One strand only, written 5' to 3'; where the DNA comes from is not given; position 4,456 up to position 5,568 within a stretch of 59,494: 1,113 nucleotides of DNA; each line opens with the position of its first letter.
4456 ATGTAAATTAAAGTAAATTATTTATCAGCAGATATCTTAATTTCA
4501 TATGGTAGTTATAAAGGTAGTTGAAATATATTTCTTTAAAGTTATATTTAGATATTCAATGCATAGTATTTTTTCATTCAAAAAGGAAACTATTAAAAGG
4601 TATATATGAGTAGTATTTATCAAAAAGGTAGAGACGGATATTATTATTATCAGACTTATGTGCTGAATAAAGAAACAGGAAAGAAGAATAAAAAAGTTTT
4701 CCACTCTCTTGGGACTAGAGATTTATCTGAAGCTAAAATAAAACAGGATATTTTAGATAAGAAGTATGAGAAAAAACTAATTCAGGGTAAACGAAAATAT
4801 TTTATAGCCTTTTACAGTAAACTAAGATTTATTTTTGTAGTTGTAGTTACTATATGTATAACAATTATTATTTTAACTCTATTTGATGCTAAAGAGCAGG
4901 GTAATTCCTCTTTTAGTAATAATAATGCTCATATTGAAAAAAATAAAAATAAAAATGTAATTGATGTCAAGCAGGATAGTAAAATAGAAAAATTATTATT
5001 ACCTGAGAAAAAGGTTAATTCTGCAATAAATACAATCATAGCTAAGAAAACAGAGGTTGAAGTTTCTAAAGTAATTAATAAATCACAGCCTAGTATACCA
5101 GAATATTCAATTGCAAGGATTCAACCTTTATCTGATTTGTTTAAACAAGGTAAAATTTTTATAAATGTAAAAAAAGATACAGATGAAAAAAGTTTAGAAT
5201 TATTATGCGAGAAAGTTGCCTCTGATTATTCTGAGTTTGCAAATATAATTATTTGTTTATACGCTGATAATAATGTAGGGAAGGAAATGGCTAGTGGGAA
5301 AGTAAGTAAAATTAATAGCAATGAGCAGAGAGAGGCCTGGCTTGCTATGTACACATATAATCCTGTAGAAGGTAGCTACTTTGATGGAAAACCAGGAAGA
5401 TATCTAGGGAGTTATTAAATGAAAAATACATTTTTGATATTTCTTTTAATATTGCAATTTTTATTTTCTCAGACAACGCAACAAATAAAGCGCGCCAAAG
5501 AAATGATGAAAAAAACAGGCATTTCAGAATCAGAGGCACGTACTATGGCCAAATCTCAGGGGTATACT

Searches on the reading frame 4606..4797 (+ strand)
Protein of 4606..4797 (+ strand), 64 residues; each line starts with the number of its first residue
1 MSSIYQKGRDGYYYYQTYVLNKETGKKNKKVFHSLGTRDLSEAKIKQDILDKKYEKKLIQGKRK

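Call 33: search_solved_structures(query=A2, max_evalue=10, show_alignments=2)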
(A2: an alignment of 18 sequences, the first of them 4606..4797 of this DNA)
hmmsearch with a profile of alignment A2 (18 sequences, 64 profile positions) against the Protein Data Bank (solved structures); distinct sequences matched with E-value up to 10: 1.
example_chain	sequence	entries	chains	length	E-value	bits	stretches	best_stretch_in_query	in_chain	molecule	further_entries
5ukh_A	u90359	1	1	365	0.089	16.3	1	13-56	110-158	Uncharacterized protein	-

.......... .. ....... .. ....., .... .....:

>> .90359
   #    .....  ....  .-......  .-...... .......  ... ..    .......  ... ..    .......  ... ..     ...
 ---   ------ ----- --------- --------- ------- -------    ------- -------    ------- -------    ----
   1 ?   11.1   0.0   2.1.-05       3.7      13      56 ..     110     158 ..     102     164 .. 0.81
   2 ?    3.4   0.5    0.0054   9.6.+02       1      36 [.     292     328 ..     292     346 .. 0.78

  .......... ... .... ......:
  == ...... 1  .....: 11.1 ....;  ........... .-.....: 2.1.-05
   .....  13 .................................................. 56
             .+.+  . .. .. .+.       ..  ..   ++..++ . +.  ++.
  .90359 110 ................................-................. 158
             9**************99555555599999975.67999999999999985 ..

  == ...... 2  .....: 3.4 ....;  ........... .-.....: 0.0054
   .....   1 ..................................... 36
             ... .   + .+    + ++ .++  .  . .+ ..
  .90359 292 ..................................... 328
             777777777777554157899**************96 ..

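Call 38: predict_structure(alignment_id=A2)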
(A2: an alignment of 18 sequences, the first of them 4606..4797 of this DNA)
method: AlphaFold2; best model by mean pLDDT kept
length: 64 residues; sequences in the alignment: 18
mean_pLDDT: 84.7   pTM: 0.64
mean pLDDT of the five models: 84.7, 84.1, 83.8, 82.1, 81.5
residues with pLDDT >= 90: 31; 70-90: 26; 50-70: 5; < 50: 2
segments of 3 or more residues with pLDDT < 50: none
pLDDT, mean of each block of 10 residues (from residue 1): 88 90 80 93 95 76 50
secondary structure, 60 per line:
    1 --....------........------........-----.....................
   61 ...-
elements in order: E3-6 E13-20 E27-34 H40-63

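Call 41: fold_search(model_id=the predicted structure, library=pdb)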
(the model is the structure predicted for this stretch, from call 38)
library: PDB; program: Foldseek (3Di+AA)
matches with E <= 10: 198; with E <= 0.001: 0
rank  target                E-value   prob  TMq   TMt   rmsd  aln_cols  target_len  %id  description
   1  7u65_G                1.3e+00  0.33  0.44  0.36   4.3        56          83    9  Structure of E. coli dGTPase bound to T7 bacteriophage protein Gp1.2 (released 2022-08-31)
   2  9kby_A                1.3e+00  0.20  0.40  0.06   3.8        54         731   17  Cryo-EM structure of DCL4-Hairpin RNA complex (released 2026-02-18)
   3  8w5g_B                1.6e+00  0.06  0.21  0.13   7.7        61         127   11  Cryo-EM structure of Qb-Ab7 (released 2025-02-26)
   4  7u66_G                2.1e+00  0.30  0.46  0.38   3.7        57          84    9  Structure of E. coli dGTPase bound to T7 bacteriophage protein Gp1.2 and dGTP (released 2022-08-31)
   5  3vyx_A                2.4e+00  0.13  0.35  0.27   4.4        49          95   14  Structural insights into RISC assembly facilitated by dsRNA binding domains of human RNA helicase (DHX9) (released 2013-02-13)
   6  6q84_C                2.5e+00  0.23  0.37  0.20   2.5        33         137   21  Crystal structure of RanGTP-Pdr6-eIF5A export complex (released 2019-05-01)
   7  8h5y_A                2.5e+00  0.10  0.34  0.07   4.3        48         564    6  Crystal structure of RadD- ADP complex (released 2023-10-18)
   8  5ybx                  2.9e+00  0.13  0.37  0.21   2.7        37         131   11  Crystal structure of the N-terminal domain of Bqt4 in S.pombe (released 2018-09-19)
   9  6ozh_A                3.3e+00  0.13  0.41  0.17   5.3        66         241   14  Crystal structure of Ciona intestinalis (Ci) Endonuclease V in complex with a 24mer DNA containing an inosine followed (released 2019-09-04)
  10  5dlq_E                3.3e+00  0.10  0.31  0.17   4.0        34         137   20  Crystal structure of RanGTP-Exportin 4-eIF5A complex (released 2016-06-22)
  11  5acp_B                3.3e+00  0.06  0.28  0.10   3.4        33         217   18  W228R-Investigation of the impact from residues W228 and Y233 in the metallo-beta-lactamase GIM-1 (released 2015-12-23)
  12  4q6u_B                3.5e+00  0.33  0.46  0.11   2.2        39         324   15  Crystal structure of a putative uncharacterized protein from Mycobacterium tuberculosis (released 2014-06-18)
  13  8t2x_eI               3.5e+00  0.20  0.39  0.19   2.2        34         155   20  Hypomethylated yeast 80S bound with cycloheximide, P-site tRNA, A-site tRNA, messenger RNA and eIF5A, PRE (released 2024-12-11)
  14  9g6k_UG               3.5e+00  0.16  0.49  0.24   4.3        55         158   18  LSU structure derived from the LSU sample of the mitoribosome from T. gondii. (released 2024-12-11)
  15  4xpu_A                3.5e+00  0.13  0.37  0.15   3.6        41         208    2  The crystal structure of EndoV from E.coli (released 2015-08-19)
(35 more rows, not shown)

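Call 45: fold_search(model_id=the predicted structure, library=viral)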
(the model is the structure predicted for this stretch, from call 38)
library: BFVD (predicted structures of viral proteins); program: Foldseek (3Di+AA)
matches with E <= 10: 773; with E <= 0.001: 0
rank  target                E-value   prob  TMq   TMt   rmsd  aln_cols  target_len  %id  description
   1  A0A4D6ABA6            1.9e-01  0.98  0.60  0.43   2.1        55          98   14  (no name in the UniProt tables at hand)
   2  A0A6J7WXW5            2.4e-01  0.97  0.52  0.19   3.3        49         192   16  Meiotically up-regulated gene 113 [uncultured Caudovirales phage]
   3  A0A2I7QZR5            2.9e-01  0.14  0.25  0.25   9.1        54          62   24  (no name in the UniProt tables at hand)
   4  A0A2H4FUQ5            3.7e-01  0.99  0.58  0.72   2.5        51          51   27  (no name in the UniProt tables at hand)
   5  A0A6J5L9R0            3.7e-01  0.51  0.44  0.35   3.8        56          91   18  Uncharacterized protein [uncultured Caudovirales phage]
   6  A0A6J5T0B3            4.0e-01  0.66  0.47  0.35   3.5        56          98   25  Uncharacterized protein [uncultured Caudovirales phage]
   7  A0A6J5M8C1            4.0e-01  0.28  0.37  0.38   6.1        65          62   22  Uncharacterized protein [uncultured Caudovirales phage]
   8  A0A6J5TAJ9            4.5e-01  0.69  0.48  0.27   3.1        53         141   17  Uncharacterized protein [uncultured Caudovirales phage]
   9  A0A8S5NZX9            4.5e-01  0.38  0.42  0.13   5.1        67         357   28  Uncharacterized protein [Myoviridae sp. ctLnO19]
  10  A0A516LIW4            4.5e-01  0.23  0.36  0.25  10.8        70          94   14  (no name in the UniProt tables at hand)
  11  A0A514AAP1            5.1e-01  0.66  0.54  0.50   4.8        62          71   22  Uncharacterized protein [Bacillus phage Karezi]
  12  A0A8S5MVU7            5.1e-01  0.35  0.42  0.33  14.0        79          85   18  DUF5405 domain-containing protein [Siphoviridae sp. ctsBB38]
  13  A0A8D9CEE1            7.1e-01  0.13  0.30  0.19   5.7        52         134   17  Uncharacterized protein [uncultured marine phage]
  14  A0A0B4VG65            7.5e-01  0.16  0.31  0.20   6.1        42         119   21  p6.9 [Tipula oleracea nudivirus]
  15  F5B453                8.0e-01  0.69  0.54  0.60   3.4        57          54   19  (no name in the UniProt tables at hand)
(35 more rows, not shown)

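Call 62: search_protein_representatives(alignment_id=A2)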
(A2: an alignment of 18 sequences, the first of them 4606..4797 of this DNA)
Query: 18 sequences, 64 profile positions. Proteins with E-value up to 0.001 (for the whole library): 307; up to 1e-10: 264; up to 1e-30: 1. The best 150 are listed.
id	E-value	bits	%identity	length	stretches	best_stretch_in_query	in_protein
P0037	1.5e-31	124.6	-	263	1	1-61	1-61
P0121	1.8e-30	121.1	-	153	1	1-59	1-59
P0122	3.1e-30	120.3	-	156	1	1-63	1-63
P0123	5.2e-30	119.6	-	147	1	1-62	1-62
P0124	8.2e-30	119.0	-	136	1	1-62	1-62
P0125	2.7e-29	117.3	-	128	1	1-58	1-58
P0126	2.7e-29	117.3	-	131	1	1-63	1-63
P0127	3.1e-29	117.1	-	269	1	1-61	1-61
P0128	3.8e-29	116.8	-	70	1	1-54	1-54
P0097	4.0e-29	116.8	-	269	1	1-63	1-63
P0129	4.1e-29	116.7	-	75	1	1-61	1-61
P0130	4.3e-29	116.6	-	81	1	1-63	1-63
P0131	4.8e-29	116.5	-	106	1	1-62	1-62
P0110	4.9e-29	116.5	-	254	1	1-62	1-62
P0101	7.9e-29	115.8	-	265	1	1-62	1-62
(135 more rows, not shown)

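Call 65: search_protein_families(library=phrogs, alignment_id=A2, max_evalue=1)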
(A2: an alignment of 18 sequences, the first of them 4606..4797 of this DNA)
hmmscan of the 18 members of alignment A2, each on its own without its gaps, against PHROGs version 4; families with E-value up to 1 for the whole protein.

A. member 1, window:4606-4797:+ (64 aa): 2 families
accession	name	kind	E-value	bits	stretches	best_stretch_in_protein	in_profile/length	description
phrog_36787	-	unknown function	0.058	14.9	1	8-60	20-68/86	-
phrog_8664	-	unknown function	0.074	14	1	4-56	82-133/150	-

B. families by the number of members that match (of 18 scanned): 15 families
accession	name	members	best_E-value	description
phrog_19942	-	6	0.027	-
phrog_5998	-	4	0.0049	-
phrog_37705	-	4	0.014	-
phrog_8664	-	3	0.074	-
phrog_26960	-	2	0.028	-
phrog_7719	-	2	0.12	minor tail protein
phrog_17463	-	1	0.0025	-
phrog_11999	-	1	0.012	-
phrog_3177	-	1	0.032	-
phrog_28183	-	1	0.037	-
phrog_1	-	1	0.038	integrase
phrog_36787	-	1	0.058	-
phrog_21411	-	1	0.11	-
phrog_24874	-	1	0.14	-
phrog_9956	-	1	0.19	-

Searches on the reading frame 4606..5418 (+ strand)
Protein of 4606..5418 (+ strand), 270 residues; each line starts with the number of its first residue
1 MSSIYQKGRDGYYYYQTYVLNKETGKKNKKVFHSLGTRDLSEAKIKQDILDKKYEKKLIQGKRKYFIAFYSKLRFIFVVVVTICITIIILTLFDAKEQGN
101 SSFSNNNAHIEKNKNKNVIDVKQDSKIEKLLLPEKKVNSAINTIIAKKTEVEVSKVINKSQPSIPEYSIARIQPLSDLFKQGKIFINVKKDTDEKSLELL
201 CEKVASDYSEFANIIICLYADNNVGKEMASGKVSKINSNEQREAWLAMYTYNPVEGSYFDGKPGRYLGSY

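Call 7: search_protein_families(library=pfam, proteins=[window:4606-5418:+])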
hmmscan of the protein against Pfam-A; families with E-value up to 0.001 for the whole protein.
window:4606-5418:+ (270 aa): 1 family
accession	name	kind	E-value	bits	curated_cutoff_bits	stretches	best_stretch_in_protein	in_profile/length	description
PF20172.3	DUF6538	-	0.00098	19.2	27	0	9-56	5-53/60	Domain of unknown function (DUF6538)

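Call 8: search_protein_families(library=ncbifam, proteins=[window:4606-5418:+])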
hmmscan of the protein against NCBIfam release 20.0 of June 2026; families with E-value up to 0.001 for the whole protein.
window:4606-5418:+ (270 aa): 0 families

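Call 9: find_homologous_proteins(query=window:4606-5418:+)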
Query window:4606-5418:+ (270 aa): 379 proteins with E <= 0.001 among 1137 candidates; the best 120 are listed.
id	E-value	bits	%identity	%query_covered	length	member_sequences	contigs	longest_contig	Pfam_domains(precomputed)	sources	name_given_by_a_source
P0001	1.8e-162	557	97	100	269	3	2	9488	-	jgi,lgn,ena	-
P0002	1.6e-69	252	46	100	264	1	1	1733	-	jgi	-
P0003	2.2e-67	245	45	100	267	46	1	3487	-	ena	-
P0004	3.1e-67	245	45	100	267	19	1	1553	-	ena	-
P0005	1.0e-66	243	45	100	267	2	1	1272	-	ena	-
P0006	1.5e-66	242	45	100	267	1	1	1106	-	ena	-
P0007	3.8e-66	241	44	100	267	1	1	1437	-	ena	-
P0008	4.3e-66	241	44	100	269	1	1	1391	-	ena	-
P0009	8.3e-65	237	44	100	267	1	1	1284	-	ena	-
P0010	9.1e-64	233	43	100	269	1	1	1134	-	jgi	-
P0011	2.5e-63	232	43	100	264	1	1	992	-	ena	-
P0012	1.0e-62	230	42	100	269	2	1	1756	-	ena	-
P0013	1.1e-62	230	45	99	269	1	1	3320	-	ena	-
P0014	4.7e-62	228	47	100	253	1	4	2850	-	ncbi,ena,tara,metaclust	tara:strand:+ start:233 stop:994 length:762 start_codon:yes stop_codon:yes gene_type:complete|metacl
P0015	5.0e-62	228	42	100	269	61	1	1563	-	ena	-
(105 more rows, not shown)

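Call 13: find_related_loci(query=A1, collection=genome_contigs, flank=6000)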
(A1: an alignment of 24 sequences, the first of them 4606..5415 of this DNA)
Query A1 (270 aa) in genome_contigs; peptide patterns used: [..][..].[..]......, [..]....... (x = any residue, [..] = any of these).
76 stretches matched a pattern; 15 encode a relative of the query (tblastn E <= 1e-3); 14 distinct loci.
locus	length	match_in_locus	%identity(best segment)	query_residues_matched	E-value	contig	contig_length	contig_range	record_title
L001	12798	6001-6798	40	1-269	2e-61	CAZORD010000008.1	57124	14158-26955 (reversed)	MAG TPA_asm: uncultured bacterium isolate SRP092902_co1_399 genome assembly, contig: NODE_487_length_57124_cov_33.627328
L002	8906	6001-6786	42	1-269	2e-56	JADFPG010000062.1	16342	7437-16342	MAG: Candidatus Neomarinimicrobiota bacterium isolate B71T3L11 B71T3L11_NODE3351, whole genome shotgun sequence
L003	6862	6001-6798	42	1-269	1e-55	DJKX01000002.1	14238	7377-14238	MAG TPA_asm: Candidatus Marinimicrobia bacterium UBA6531 UBA6531_contig_16681, whole genome shotgun sequence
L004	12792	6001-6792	40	1-267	1e-55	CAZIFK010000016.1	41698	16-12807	MAG TPA_asm: uncultured bacterium isolate binchicken_co62_21 genome assembly, contig: NODE_213_length_41698_cov_11.50860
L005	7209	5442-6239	42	1-269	7e-55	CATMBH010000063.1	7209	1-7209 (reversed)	MAG: uncultured Candidatus Marinimicrobia bacterium isolate SRR3965592_bin.12_MetaWRAP_v1.3_MAG genome assembly, contig:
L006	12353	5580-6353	40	1-270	9e-55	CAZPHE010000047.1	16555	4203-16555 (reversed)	MAG TPA_asm: uncultured bacterium isolate SRP077602_co3_673 genome assembly, contig: NODE_4815_length_16555_cov_4.525333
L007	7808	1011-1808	44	1-270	7e-53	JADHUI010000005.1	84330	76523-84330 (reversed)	MAG: Candidatus Neomarinimicrobiota bacterium isolate BS150m-G42 BS-150m-C183, whole genome shotgun sequence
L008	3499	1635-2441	42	1-270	3e-52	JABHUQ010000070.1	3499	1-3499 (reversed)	MAG: Candidatus Neomarinimicrobiota bacterium isolate SI039_bin89 k141_1423392, whole genome shotgun sequence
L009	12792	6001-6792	38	1-269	3e-52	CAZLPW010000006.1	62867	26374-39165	MAG TPA_asm: uncultured bacterium isolate SRP077602_co3_801 genome assembly, contig: NODE_347_length_62867_cov_5.233793,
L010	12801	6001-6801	42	1-268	2e-48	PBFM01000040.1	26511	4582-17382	MAG: Candidatus Neomarinimicrobiota bacterium isolate SP3097 MHASMcontig_1587356, whole genome shotgun sequence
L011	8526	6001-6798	39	1-270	1e-47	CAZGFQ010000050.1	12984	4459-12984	MAG TPA_asm: uncultured bacterium isolate SRP200020_co2_109 genome assembly, contig: NODE_5588_length_12984_cov_253.6251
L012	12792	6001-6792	40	1-270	9e-49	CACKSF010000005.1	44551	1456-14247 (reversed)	MAG: uncultured Candidatus Marinimicrobia bacterium isolate AG-457-F09 genome assembly, contig: AG-457-F09_NODE_5, whole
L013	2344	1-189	60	208-270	3e-21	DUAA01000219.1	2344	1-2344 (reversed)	MAG TPA_asm: Nitrospinaceae bacterium isolate UWMA-0262 NODE_58026_length_2344_cov_0.249889, whole genome shotgun sequen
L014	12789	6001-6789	44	1-270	4e-52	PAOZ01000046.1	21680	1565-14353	MAG: Methanobacteriota archaeon isolate SP175 MHASMcontig_1637047, whole genome shotgun sequence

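Call 18: find_related_loci(query=A1, collection=metagenome_contigs, flank=4000)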
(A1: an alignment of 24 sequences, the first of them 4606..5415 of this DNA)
Query A1 (270 aa) in metagenome_contigs; peptide patterns used: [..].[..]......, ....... (x = any residue, [..] = any of these).
600 stretches matched a pattern (row limit reached: there are more); 195 encode a relative of the query (tblastn E <= 1e-3); the best 80 are kept; 80 distinct loci.
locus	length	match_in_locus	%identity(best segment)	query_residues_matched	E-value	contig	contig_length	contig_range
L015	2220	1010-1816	97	1-270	0e+0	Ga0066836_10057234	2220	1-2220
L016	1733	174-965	46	1-270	5e-81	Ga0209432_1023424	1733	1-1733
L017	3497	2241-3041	46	1-270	5e-76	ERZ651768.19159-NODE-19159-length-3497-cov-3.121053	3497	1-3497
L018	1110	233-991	47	1-270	1e-73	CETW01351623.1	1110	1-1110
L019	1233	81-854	43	1-270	4e-71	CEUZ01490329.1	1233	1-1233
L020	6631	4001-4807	42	1-270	8e-65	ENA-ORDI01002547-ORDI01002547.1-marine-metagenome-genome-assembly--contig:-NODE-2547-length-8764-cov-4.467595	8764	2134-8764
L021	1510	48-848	44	1-270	7e-68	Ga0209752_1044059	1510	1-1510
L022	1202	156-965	43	1-270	1e-67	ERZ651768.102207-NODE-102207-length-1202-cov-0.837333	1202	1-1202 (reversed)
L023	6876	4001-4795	40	1-269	2e-61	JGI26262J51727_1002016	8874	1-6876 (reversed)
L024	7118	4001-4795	40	1-269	2e-61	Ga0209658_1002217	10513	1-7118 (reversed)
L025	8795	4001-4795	40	1-269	2e-61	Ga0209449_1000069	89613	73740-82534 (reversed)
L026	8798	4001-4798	41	1-270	4e-61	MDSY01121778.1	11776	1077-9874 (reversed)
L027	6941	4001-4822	42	1-270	4e-61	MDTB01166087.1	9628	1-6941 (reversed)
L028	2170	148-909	41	1-268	4e-62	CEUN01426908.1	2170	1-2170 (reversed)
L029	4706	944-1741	41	1-270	9e-61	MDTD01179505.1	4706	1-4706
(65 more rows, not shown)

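Call 22: predict_structure(alignment_id=A1)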
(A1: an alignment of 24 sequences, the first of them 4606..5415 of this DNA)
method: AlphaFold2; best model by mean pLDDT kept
length: 270 residues; sequences in the alignment: 24
mean_pLDDT: 73.3   pTM: 0.43
mean pLDDT of the five models: 73.3, 73.1, 73.1, 72.7, 72.4
residues with pLDDT >= 90: 104; 70-90: 69; 50-70: 34; < 50: 63
segments of 3 or more residues with pLDDT < 50: 96-156
pLDDT, mean of each block of 10 residues (from residue 1): 83 87 74 89 94 72 53 74 82 52 34 33 35 34 35 47 94 90 96 95 95 96 94 79 95 90 76
secondary structure, 60 per line:
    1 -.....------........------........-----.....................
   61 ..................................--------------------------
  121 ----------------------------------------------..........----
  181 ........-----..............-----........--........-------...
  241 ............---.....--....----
elements in order: E2-6 E13-20 E27-34 H40-94 E167-176 E181-188 H194-207 E213-220 H223-230 H238-244 E245-252 E256-260 H263-266

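Call 24: search_solved_structures(query=A1, max_evalue=10)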
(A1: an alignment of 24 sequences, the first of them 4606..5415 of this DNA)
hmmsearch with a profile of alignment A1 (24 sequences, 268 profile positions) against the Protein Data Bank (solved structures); distinct sequences matched with E-value up to 10: 1.
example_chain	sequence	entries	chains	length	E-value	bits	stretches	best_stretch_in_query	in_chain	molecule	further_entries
6m6z_A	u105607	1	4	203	0.94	12.4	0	46-121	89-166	TMH4C4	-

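Call 27: fold_search(model_id=the predicted structure, library=pdb)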
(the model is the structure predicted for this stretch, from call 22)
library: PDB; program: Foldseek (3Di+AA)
matches with E <= 10: 435; with E <= 0.001: 0
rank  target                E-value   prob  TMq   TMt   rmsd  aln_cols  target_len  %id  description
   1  4lg3_C                2.0e-02  1.00  0.26  0.37   4.1       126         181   12  Crystal structure of a DUF487 family protein (DESPIG_00776) from Desulfovibrio piger ATCC 29098 at 2.49 A resolution (released 2013-08-21)
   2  9jdi_C                2.7e-02  0.90  0.23  0.34   6.0       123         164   14  Crystal structure of the type VI secretion system effector-immunity complex BtpeA CTD-BtpiA from Bacteroides fragilis. (released 2025-09-03)
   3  4lg3_A                6.1e-02  0.98  0.25  0.37   4.2       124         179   11  Crystal structure of a DUF487 family protein (DESPIG_00776) from Desulfovibrio piger ATCC 29098 at 2.49 A resolution (released 2013-08-21)
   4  9cr6_C                1.4e-01  0.51  0.19  0.20  10.4       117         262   14  Crystal structure of histidine racemase (HisR) of Fusobacterium nucleatum (C209S) (released 2025-03-05)
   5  9cr1_A                1.8e-01  0.20  0.14  0.15  16.3       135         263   14  Crystal structure of histidine racemase (HisR) of Fusobacterium nucleatum (C67S) (released 2025-03-05)
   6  2aaf_D                2.3e-01  0.35  0.16  0.12   7.2        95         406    5  Structure of H278A arginine deiminase with L-arginine forming a S-alkylthiouronium reaction intermediate (released 2005-08-09)
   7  2a9g_B                2.9e-01  0.33  0.18  0.13   6.3        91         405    9  Structure of C406A arginine deiminase in complex with L-arginine (released 2005-08-09)
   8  2qb6_A                3.7e-01  0.15  0.13  0.10   6.3        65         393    8  Saccharomyces cerevisiae cytosolic exopolyphosphatase, sulfate complex (released 2007-12-11)
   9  1rxx_C                4.2e-01  0.20  0.16  0.12   6.6        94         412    6  Structure of arginine deiminase (released 2004-01-13)
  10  5g4a_B                4.5e-01  0.10  0.14  0.15  15.5       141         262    8  AadA in complex with ATP and magnesium (released 2017-11-29)
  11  4bof_A                4.8e-01  0.16  0.17  0.12   7.1        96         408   11  Crystal structure of arginine deiminase from group A streptococcus (released 2013-08-21)
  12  2aci_B                4.8e-01  0.14  0.16  0.12   7.7        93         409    8  Structure of D166A arginine deiminase (released 2005-08-09)
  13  6fzb_A                4.8e-01  0.08  0.14  0.15  15.2       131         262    9  AadA in complex with ATP, magnesium and streptomycin (released 2018-06-13)
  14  2eb0_A                5.1e-01  0.25  0.17  0.15   4.4        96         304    7  Crystal structure of Methanococcus jannaschii putative family II inorganic pyrophosphatase (released 2007-08-07)
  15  8kd8                  5.1e-01  0.16  0.17  0.23  18.6       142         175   10  N(5)-hydroxyornithine:cis-anhydromevalonyl coenzyme A-N(5)-transacylase sidF N-terminal domain (released 2024-08-14)
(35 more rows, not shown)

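Call 29: search_protein_families(library=pfam, alignment_id=A1, max_evalue=1)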
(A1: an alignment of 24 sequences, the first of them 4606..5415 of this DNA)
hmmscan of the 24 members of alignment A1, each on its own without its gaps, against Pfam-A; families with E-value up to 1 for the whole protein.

A. member 1, window:4606-5415:+ (270 aa): 1 family
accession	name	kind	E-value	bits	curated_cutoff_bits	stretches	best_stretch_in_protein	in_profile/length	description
PF20172.3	DUF6538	-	0.00098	19.2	27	1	9-56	5-53/60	Domain of unknown function (DUF6538)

B. families by the number of members that match (of 24 scanned): 26 families (the first 25 are shown)
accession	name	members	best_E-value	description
PF20172.3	DUF6538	23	8.2e-05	Domain of unknown function (DUF6538)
PF00771.25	FHIPEP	2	0.0088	FHIPEP family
PF20927.3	Htt_C-HEAT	2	0.19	Huntingtin, C-terminal HEAT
PF11309.13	DUF3112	1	0.0026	Protein of unknown function (DUF3112)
PF08894.16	DUF1838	1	0.0056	Protein of unknown function (DUF1838)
PF06365.17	CD34_antigen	1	0.0061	CD34/Podocalyxin family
PF13965.12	SID-1_RNA_chan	1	0.023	dsRNA-gated channel SID-1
PF08784.17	RPA_C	1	0.029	Replication protein A C terminal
PF16916.11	ZT_dimer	1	0.04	Dimerisation domain of Zinc Transporter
PF15867.10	Dynein_attach_N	1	0.047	Dynein attachment factor N-terminus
PF08391.16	Ly49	1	0.049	Ly49-like protein, N-terminal region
PF12725.13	DUF3810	1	0.054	Protein of unknown function (DUF3810)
PF15571.11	Imm44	1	0.056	Immunity protein 44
PF09323.15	DUF1980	1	0.073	DUF1980 N-terminal domain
PF14296.11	O-ag_pol_Wzy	1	0.077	O-antigen polysaccharide polymerase Wzy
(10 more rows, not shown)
